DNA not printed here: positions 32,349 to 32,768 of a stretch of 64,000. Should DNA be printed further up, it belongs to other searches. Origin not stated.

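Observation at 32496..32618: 40-aa Lys-rich four-Cys mini-protein ATGA-coupled to the end of ppk1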

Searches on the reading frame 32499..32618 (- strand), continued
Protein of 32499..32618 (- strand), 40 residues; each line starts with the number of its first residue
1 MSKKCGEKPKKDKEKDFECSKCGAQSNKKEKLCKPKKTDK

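Call 30: search_protein_representatives(alignment_id=A2)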
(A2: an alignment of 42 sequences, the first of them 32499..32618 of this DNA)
Query: 42 sequences, 44 profile positions. Proteins with E-value up to 0.001 (for the whole library): 552; up to 1e-10: 11; up to 1e-30: 0. The best 150 are listed.
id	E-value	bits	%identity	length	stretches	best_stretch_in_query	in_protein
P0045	2.7e-12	62.5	-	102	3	17-41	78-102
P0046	4.3e-12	61.8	-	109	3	3-38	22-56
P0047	5.1e-12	61.6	-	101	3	13-39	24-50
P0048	6.1e-12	61.4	-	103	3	16-41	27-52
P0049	1.7e-11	60.0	-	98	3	14-40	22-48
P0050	1.7e-11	60.0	-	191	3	11-38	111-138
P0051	1.9e-11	59.8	-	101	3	16-41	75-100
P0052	3.1e-11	59.1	-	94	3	8-41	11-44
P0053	4.4e-11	58.6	-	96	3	19-38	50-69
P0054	4.6e-11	58.6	-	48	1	3-42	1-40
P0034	7.2e-11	57.9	-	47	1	3-43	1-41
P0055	1.4e-10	57.0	-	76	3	16-40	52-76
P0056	2.3e-10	56.3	-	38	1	4-41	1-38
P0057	2.6e-10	56.2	-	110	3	18-41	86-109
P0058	3.0e-10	56.0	-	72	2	17-38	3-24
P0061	6.6e-10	54.9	-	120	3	8-41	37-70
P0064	8.4e-10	54.5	-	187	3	12-37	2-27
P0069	1.7e-09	53.6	-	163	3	18-40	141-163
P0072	2.4e-09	53.1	-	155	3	15-37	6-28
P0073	2.5e-09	53.0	-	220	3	12-40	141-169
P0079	5.5e-09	51.9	-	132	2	15-41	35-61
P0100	2.5e-08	49.8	-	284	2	16-38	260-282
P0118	6.6e-08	48.5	-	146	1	3-40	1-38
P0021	9.8e-08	47.9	-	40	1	5-43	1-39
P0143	2.1e-07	46.9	-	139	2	16-41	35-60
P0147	2.4e-07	46.7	-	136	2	13-40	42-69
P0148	2.4e-07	46.6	-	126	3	18-42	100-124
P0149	2.5e-07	46.6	-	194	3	18-40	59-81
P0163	4.3e-07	45.9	-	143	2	17-40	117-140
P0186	9.6e-07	44.7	-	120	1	14-41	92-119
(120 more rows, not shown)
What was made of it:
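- On 'KLCKP' single-module mini-protein family (defined here; no curated model): The profile search gives 552 clusters at E of 1e-3 or better (call 30).
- There are 552 related protein clusters (call 30).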

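Call 32: search_protein_families(library=ncbifam, proteins=[P0045, P0047, P0048, P0064, P0073, P0055, P0058, P0054, P0118, P0100], max_evalue=0.1)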
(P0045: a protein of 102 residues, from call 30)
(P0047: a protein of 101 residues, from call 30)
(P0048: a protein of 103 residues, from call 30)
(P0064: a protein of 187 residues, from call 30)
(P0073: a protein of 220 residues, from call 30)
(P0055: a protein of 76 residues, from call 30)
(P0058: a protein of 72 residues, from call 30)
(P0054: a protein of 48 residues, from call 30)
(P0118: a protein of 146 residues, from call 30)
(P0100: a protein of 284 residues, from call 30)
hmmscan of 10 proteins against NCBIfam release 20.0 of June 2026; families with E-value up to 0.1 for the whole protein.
P0045 (102 aa): 2 families
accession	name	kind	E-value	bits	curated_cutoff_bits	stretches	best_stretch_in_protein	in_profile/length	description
TIGR00319.1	desulf_FeS4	domain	0.0057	16.3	36.05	0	29-37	7-15/34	desulfoferrodoxin FeS4 iron-binding domain-containing protein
NF045720.1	rubredox_RCKP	subfamily_domain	0.04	13.5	45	0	29-37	3-11/34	RCKP-type rubredoxin-like domain-containing protein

P0047 (101 aa): 2 families
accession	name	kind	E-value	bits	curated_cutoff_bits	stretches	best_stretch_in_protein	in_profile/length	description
NF041911.1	HVO_0649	equivalog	0.0036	17.2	70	0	54-95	22-65/65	HVO_0649 family zinc finger protein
TIGR00319.1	desulf_FeS4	domain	0.031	14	36.05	0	54-64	7-17/34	desulfoferrodoxin FeS4 iron-binding domain-containing protein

P0048 (103 aa): 7 families
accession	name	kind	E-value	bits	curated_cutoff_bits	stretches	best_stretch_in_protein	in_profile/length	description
NF045720.1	rubredox_RCKP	subfamily_domain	0.00016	21.2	45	0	80-99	4-20/34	RCKP-type rubredoxin-like domain-containing protein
NF050000.1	IS1_IS1595_Zn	domain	0.0024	18.4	28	0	29-37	21-29/34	IS1/IS1595 family N-terminal zinc-binding domain-containing protein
TIGR00319.1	desulf_FeS4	domain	0.0044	16.7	36.05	0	28-38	6-16/34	desulfoferrodoxin FeS4 iron-binding domain-containing protein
NF048018.1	IS256_N_4Cys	domain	0.0061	17.2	27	0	30-37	22-29/31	transposase-like zinc-binding domain-containing protein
TIGR03655.1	anti_R_Lar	subfamily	0.0091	16.3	39.6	0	55-89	2-38/55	Lar family restriction alleviation protein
NF041869.1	paae_haloarch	equivalog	0.014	15.5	100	1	55-86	18-49/56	1,2-phenylacetyl-CoA epoxidase subunit PaaE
TIGR02419.1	C4_traR_proteo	subfamily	0.042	14.4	59.7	0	21-42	26-45/64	phage/conjugal plasmid C-4 type zinc finger protein, TraR family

P0064 (187 aa): 6 families
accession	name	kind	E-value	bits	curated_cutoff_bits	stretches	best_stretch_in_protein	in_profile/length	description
NF042420.1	Hsp18_Clos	equivalog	4.6e-22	78.6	195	1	85-186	44-146/147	heat shock protein Hsp18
NF041799.1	Hsp14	equivalog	5.8e-17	61.7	100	1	82-181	17-114/118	archaeal heat shock protein Hsp14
NF041800.1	Hsp20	equivalog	1.2e-14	54.3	140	1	83-182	73-157/162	archaeal heat shock protein Hsp20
NF008618.0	PRK11597.1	equivalog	0.00014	21.8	207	1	92-172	42-120/142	small heat shock chaperone IbpB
TIGR00319.1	desulf_FeS4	domain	0.022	14.4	36.05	0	31-42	5-16/34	desulfoferrodoxin FeS4 iron-binding domain-containing protein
NF041911.1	HVO_0649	equivalog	0.036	14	70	0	32-68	21-59/65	HVO_0649 family zinc finger protein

P0073 (220 aa): 6 families
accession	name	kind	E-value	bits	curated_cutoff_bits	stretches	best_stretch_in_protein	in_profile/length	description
TIGR00332.1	neela_ferrous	domain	3.5e-12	46.6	61.9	1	50-136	7-99/107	desulfoferrodoxin ferrous iron-binding domain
TIGR00320.1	dfx_rbo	equivalog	2.3e-10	40.7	146.9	1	45-136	42-123/125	desulfoferrodoxin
NF045767.1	RuberyRbr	equivalog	0.00071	19.7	200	1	2-31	159-188/194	rubrerythrin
NF045783.1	Nigrythrn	equivalog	0.0018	18.4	340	1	2-31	172-200/202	nigerythrin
NF045720.1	rubredox_RCKP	subfamily_domain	0.014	15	45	0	147-159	3-15/34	RCKP-type rubredoxin-like domain-containing protein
NF011482.0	PRK14892.1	equivalog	0.028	14.3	109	0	146-183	20-53/101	putative transcription elongation factor Elf1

P0055 (76 aa): 6 families
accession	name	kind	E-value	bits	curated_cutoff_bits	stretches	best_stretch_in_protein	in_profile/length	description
NF045720.1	rubredox_RCKP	subfamily_domain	0.00025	20.5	45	0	54-74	3-20/34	RCKP-type rubredoxin-like domain-containing protein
NF050000.1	IS1_IS1595_Zn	domain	0.0024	18.4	28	0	2-11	20-29/34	IS1/IS1595 family N-terminal zinc-binding domain-containing protein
NF047912.1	ECs_2282_CxxC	subfamily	0.039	13.8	37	0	4-38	3-36/60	ECs_2282 family putative zinc-binding protein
NF048018.1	IS256_N_4Cys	domain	0.04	14.5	27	0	2-11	20-29/31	transposase-like zinc-binding domain-containing protein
TIGR00319.1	desulf_FeS4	domain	0.044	13.5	36.05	0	1-12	5-16/34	desulfoferrodoxin FeS4 iron-binding domain-containing protein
NF003166.0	PRK04149.1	subfamily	0.075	11.4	387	1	30-68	301-339/393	sulfate adenylyltransferase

P0058 (72 aa): 3 families
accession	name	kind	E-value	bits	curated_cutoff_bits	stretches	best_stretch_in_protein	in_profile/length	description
NF045720.1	rubredox_RCKP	subfamily_domain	0.0021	17.6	45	0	50-70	4-21/34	RCKP-type rubredoxin-like domain-containing protein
TIGR00319.1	desulf_FeS4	domain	0.032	13.9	36.05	0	3-13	6-16/34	desulfoferrodoxin FeS4 iron-binding domain-containing protein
NF033497.1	rubre_like_arch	subfamily_domain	0.049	13.4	32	1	5-20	1-16/34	rubrerythrin-like domain-containing protein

P0054 (48 aa): 1 family
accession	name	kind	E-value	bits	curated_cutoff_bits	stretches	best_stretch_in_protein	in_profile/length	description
NF045720.1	rubredox_RCKP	subfamily_domain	0.0039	16.7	45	1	17-37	4-21/34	RCKP-type rubredoxin-like domain-containing protein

P0118 (146 aa): 0 families

P0100 (284 aa): 1 family
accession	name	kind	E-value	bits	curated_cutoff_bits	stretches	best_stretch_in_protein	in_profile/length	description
NF048018.1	IS256_N_4Cys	domain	0.016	15.8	27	0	261-270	20-29/31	transposase-like zinc-binding domain-containing protein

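Call 33: search_protein_families(library=pfam, proteins=[P0045, P0047, P0048, P0064, P0073, P0055, P0058, P0054, P0118, P0100], max_evalue=0.1)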
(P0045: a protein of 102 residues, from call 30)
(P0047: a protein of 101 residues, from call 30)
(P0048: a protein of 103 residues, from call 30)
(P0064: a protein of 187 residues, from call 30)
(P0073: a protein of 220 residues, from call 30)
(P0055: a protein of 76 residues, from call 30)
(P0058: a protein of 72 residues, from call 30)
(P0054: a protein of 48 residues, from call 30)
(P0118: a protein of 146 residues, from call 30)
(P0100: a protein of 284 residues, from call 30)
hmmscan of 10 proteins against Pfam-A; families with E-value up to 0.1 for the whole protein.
P0045 (102 aa): 4 families
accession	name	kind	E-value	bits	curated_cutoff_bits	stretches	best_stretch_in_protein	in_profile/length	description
PF23447.1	DUF7128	-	0.00038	20.7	25.7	0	55-64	13-22/44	Domain of unknown function (DUF7128)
PF00096.32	zf-C2H2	-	0.0017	19.1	25.2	0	55-71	1-17/23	Zinc finger, C2H2 type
PF03107.22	C1_2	-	0.011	16.5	26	0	22-36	26-40/48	C1 domain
PF06397.17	Desulfoferrod_N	-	0.013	15.5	23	0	29-37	6-14/36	Desulfoferrodoxin, N-terminal domain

P0047 (101 aa): 7 families
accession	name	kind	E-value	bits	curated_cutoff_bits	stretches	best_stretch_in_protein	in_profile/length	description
PF25017.1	zf-C2HC_3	-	0.00022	21.5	24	0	24-38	18-32/47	C2HC zinc finger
PF08271.17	Zn_Ribbon_TF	-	0.00043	20.2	29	0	29-38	19-28/43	TFIIB zinc-binding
PF18912.6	DZR_2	-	0.0015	18.8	27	1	56-97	9-53/56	Double zinc ribbon domain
PF08792.16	A2L_zn_ribbon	-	0.01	15.9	22.9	0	20-38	11-30/33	A2L zinc ribbon domain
PF06397.17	Desulfoferrod_N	-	0.011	15.8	23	0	25-38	2-15/36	Desulfoferrodoxin, N-terminal domain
PF12773.13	DZR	-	0.02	15.5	27.3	0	32-96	1-41/45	Double zinc ribbon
PF24458.1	DUF7573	-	0.049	14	30.2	0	28-39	10-21/39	Domain of unknown function (DUF7573)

P0048 (103 aa): 11 families
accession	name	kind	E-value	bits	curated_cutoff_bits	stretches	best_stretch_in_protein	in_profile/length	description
PF18912.6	DZR_2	-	0.0015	18.8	27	1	57-97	10-53/56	Double zinc ribbon domain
PF23451.1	Zn_ribbon_PaaD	-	0.004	17.2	27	1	56-85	16-45/53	PaaD zinc beta ribbon domain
PF06397.17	Desulfoferrod_N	-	0.0043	17.1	23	0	28-38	5-15/36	Desulfoferrodoxin, N-terminal domain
PF24461.1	DUF7576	-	0.0076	16.5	27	0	42-68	5-31/60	Family of unknown function (DUF7576)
PF00096.32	zf-C2H2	-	0.0078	17.1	25.2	0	55-72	1-18/23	Zinc finger, C2H2 type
PF02591.20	Zn_ribbon_9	-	0.0082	16.7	29.1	0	24-37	18-31/33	C4-type zinc ribbon domain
PF08792.16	A2L_zn_ribbon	-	0.01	16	22.9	0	25-40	17-32/33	A2L zinc ribbon domain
PF12773.13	DZR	-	0.013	16.1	27.3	0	32-72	1-42/45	Double zinc ribbon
PF13248.11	Zn_ribbon_3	-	0.027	14.4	27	0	56-71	4-19/26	zinc-ribbon domain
PF02207.25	zf-UBR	-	0.048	14.2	25.2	0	21-97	9-67/69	Putative zinc finger in N-recognin (UBR box)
PF24458.1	DUF7573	-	0.051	14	30.2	0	80-89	12-21/39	Domain of unknown function (DUF7573)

P0064 (187 aa): 5 families
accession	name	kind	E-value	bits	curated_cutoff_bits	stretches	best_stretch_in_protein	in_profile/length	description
PF00011.27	HSP20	-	4.1e-23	81.9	20.8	1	88-182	2-97/102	Hsp20/alpha crystallin family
PF17886.7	ArsA_HSP20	-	5.4e-08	32.7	22.5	1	93-169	2-61/63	HSP20-like domain found in ArsA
PF08271.17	Zn_Ribbon_TF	-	4.9e-05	23.2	29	0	57-68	18-29/43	TFIIB zinc-binding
PF06397.17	Desulfoferrod_N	-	0.038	14.1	23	0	32-42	5-15/36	Desulfoferrodoxin, N-terminal domain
PF18912.6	DZR_2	-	0.062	13.6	27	0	35-75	9-52/56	Double zinc ribbon domain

P0073 (220 aa): 6 families
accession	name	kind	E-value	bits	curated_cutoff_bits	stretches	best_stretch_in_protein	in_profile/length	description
PF01880.24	Desulfoferrodox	-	1.6e-16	61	22.2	1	47-136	3-96/98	Desulfoferrodoxin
PF21349.2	RUBY_RBDX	-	2e-10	40.4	26.5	1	2-30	1-29/30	Rubrerythrin, rubredoxin-like domain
PF23458.2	DUF7130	-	0.0072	16.6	35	0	130-179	8-60/89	Domain of unknown function (DUF7130)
PF09723.15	Zn_ribbon_8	-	0.034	14.6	34.4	0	148-180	6-34/41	Zinc ribbon domain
PF08271.17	Zn_Ribbon_TF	-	0.043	13.8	29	0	194-209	16-31/43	TFIIB zinc-binding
PF08484.17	Methyltransf_14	-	0.066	13.4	23.5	0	132-202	43-111/160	C-methyltransferase C-terminal domain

P0055 (76 aa): 10 families
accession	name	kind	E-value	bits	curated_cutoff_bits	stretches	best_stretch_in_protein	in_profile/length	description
PF13248.11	Zn_ribbon_3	-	0.007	16.2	27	1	54-71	2-19/26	zinc-ribbon domain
PF18439.7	zf_UBZ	-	0.0076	16.3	25.6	0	30-38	3-11/32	Ubiquitin-Binding Zinc Finger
PF03660.19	PHF5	-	0.012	16.3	26.7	1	9-68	19-83/104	PHF5-like protein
PF18912.6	DZR_2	-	0.014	15.7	27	0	5-38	9-45/56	Double zinc ribbon domain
PF17283.8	Zn_ribbon_SprT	-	0.015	15.8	28.1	1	29-61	4-31/38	SprT-like zinc ribbon domain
PF24485.1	zf-C2H2_DHX34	-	0.022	15.2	27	0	30-38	2-10/25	DHX34-like, C2H2-type zinc finger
PF00096.32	zf-C2H2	-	0.031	15.2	25.2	0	4-20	1-17/23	Zinc finger, C2H2 type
PF12773.13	DZR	-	0.031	14.9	27.3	0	6-47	1-42/45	Double zinc ribbon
PF09723.15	Zn_ribbon_8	-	0.051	14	34.4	0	30-64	6-37/41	Zinc ribbon domain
PF06397.17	Desulfoferrod_N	-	0.058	13.5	23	0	1-12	4-15/36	Desulfoferrodoxin, N-terminal domain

P0058 (72 aa): 5 families
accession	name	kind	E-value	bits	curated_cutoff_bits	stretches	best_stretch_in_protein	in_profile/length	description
PF23783.1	Zn_ribbon_TiaS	-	0.0018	18.4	27.3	0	50-70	20-40/41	TiaS C-terminal zinc ribbon domain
PF23455.1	DUF7129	-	0.0029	17.8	30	1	2-22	9-29/45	Domain of unknown function (DUF7129)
PF21349.2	RUBY_RBDX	-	0.026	14.4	26.5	0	50-63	1-14/30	Rubrerythrin, rubredoxin-like domain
PF06397.17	Desulfoferrod_N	-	0.027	14.6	23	0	3-13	5-15/36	Desulfoferrodoxin, N-terminal domain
PF00096.32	zf-C2H2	-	0.036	15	25.2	0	5-21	1-17/23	Zinc finger, C2H2 type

P0054 (48 aa): 2 families
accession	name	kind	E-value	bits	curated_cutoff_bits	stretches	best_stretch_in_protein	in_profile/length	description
PF23783.1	Zn_ribbon_TiaS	-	0.03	14.5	27.3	1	16-35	19-38/41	TiaS C-terminal zinc ribbon domain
PF05515.16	Viral_NABP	-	0.053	13.9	23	1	17-44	162-190/227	Viral nucleic acid binding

P0118 (146 aa): 0 families

P0100 (284 aa): 3 families
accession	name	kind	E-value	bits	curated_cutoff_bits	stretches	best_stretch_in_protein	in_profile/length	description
PF00096.32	zf-C2H2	-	0.003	18.4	25.2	0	192-208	1-17/23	Zinc finger, C2H2 type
PF17032.10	Zn_ribbon_15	-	0.026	15.7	28.9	0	227-280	22-70/73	zinc-ribbon family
PF06397.17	Desulfoferrod_N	-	0.064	13.3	23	0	262-271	6-15/36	Desulfoferrodoxin, N-terminal domain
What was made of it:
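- Closest known: Tandem 2-3-module relatives. Different: Some are fused to Hsp20 or desulfoferrodoxin (calls 32, 33).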

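Call 35: find_encoding_contigs(protein=P0027, flank=4000, max_places=3)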
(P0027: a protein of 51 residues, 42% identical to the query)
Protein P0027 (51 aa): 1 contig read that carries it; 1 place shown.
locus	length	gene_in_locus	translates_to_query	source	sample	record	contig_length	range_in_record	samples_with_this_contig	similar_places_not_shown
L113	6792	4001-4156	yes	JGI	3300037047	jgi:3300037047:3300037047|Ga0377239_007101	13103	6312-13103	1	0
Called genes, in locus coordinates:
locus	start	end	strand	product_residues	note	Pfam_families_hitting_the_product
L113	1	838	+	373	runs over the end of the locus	PF01208:URO-D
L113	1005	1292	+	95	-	PF04316:FlgM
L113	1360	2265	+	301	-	PF03372:Exo_endo_phos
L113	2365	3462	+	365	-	PF01041:DegT_DnrJ_EryC1, PF01212:Beta_elim_lyase (weak)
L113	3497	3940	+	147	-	PF01042:Ribonuc_L-PSP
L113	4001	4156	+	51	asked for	-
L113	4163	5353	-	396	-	PF01297:ZnuA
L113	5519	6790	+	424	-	?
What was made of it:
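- One member is convergent with znuA (call 35).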

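Call 36: find_encoding_contigs(protein=P0025, flank=4000, max_places=3)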
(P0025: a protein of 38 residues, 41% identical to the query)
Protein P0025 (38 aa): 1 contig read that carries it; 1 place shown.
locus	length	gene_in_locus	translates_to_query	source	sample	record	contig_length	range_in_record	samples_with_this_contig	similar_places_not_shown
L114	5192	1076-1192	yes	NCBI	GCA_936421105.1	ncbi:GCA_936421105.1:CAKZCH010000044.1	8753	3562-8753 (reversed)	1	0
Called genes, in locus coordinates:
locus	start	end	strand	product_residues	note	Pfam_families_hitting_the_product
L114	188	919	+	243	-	PF06283:ThuA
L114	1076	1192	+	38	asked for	-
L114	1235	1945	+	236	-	PF02223:Thymidylate_kin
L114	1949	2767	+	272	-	PF02223:Thymidylate_kin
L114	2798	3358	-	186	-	PF13328:HD_4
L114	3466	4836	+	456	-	PF00480:ROK, PF04430:DUF498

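Call 37: find_encoding_contigs(protein=P0022, flank=4000, max_places=3)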
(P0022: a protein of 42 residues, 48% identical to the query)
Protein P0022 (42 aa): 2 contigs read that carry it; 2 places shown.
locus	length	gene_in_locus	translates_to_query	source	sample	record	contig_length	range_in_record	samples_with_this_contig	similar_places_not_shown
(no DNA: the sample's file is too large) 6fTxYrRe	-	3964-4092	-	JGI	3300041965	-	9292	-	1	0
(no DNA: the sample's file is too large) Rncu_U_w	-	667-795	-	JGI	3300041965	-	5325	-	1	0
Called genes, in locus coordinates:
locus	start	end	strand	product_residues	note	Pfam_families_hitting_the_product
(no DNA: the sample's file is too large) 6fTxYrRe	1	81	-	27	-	?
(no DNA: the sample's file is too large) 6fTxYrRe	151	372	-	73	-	-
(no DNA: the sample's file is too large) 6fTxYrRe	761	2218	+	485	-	PF07396:Porin_O_P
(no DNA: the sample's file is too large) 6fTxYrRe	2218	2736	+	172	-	-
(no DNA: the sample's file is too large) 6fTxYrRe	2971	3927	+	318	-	-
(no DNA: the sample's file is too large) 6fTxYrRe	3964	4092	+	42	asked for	-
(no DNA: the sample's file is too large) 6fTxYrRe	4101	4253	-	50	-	-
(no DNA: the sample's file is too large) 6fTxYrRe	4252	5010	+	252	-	PF02754:CCG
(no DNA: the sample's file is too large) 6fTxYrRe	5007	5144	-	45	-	-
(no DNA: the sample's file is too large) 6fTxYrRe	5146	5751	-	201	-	-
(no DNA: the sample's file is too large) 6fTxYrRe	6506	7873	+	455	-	PF12797:Fer4_2 (faint), PF02589:LUD_dom, PF13187:Fer4_9 (faint), PF13237:Fer4_10 (weak), PF12838:Fer4_7 (weak), PF13183:Fer4_8, PF13534:Fer4_17, PF11870:LutB_C (weak), +2 more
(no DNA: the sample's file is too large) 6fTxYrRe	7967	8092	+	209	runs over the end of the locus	PF02589:LUD_dom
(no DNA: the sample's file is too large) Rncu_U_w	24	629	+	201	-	-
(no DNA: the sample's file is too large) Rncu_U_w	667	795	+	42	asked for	-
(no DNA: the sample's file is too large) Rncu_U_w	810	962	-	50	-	-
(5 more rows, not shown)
